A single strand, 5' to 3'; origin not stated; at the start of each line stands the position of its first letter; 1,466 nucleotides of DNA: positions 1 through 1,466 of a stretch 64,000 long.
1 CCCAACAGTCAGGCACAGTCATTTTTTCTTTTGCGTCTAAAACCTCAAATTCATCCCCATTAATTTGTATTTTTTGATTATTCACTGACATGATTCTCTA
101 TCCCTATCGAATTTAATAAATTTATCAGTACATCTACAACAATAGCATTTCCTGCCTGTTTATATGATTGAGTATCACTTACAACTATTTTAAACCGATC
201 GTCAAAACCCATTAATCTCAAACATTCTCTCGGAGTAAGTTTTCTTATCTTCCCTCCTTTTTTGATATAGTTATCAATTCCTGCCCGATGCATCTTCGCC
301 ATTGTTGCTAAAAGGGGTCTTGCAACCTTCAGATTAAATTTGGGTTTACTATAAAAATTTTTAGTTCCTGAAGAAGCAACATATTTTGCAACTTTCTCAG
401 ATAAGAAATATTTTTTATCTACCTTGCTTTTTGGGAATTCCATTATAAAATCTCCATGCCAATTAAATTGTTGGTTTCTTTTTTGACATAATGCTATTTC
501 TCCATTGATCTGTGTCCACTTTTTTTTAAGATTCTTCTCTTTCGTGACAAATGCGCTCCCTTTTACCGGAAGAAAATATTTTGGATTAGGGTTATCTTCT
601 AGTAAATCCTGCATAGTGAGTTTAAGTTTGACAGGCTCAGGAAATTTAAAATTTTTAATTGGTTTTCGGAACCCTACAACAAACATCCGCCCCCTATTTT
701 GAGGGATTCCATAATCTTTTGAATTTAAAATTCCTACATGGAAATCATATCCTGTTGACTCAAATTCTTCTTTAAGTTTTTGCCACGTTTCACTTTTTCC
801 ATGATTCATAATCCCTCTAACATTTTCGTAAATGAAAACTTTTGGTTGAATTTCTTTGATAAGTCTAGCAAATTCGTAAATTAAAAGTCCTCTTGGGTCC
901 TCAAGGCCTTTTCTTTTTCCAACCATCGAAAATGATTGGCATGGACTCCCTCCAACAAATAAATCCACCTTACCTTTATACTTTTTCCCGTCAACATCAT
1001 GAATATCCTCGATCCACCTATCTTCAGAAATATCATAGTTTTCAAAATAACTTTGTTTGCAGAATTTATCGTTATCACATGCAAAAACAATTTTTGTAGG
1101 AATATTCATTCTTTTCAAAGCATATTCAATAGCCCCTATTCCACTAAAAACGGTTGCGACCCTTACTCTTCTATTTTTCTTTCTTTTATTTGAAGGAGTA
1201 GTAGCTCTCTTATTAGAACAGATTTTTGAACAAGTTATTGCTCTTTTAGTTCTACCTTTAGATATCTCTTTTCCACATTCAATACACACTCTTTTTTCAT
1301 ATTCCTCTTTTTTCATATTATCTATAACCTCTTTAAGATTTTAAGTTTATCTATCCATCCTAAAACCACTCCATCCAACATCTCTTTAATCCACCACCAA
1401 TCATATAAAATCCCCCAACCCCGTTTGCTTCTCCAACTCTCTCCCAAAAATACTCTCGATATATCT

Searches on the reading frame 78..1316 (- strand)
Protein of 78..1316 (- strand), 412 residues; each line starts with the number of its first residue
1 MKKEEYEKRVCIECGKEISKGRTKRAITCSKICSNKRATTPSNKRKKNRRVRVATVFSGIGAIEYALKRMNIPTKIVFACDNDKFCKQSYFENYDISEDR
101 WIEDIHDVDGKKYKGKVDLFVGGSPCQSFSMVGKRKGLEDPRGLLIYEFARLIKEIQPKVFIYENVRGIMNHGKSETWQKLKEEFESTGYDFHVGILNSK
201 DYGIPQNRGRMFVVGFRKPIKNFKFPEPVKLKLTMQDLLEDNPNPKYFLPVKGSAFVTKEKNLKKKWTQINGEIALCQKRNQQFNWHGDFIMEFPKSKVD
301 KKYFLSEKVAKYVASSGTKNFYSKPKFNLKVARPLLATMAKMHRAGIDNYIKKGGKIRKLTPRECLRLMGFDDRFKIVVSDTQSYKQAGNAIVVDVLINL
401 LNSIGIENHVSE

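Call 65: search_protein_families(library=pfam, proteins=[window:78-1316:-], max_evalue=0.0001)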
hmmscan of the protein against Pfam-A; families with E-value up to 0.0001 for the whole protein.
window:78-1316:- (412 aa): 1 family
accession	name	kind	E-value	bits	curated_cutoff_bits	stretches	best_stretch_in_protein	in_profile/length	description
PF00145.23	DNA_methylase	-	1.8e-79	267.9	22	1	53-404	3-322/324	C-5 cytosine-specific DNA methylase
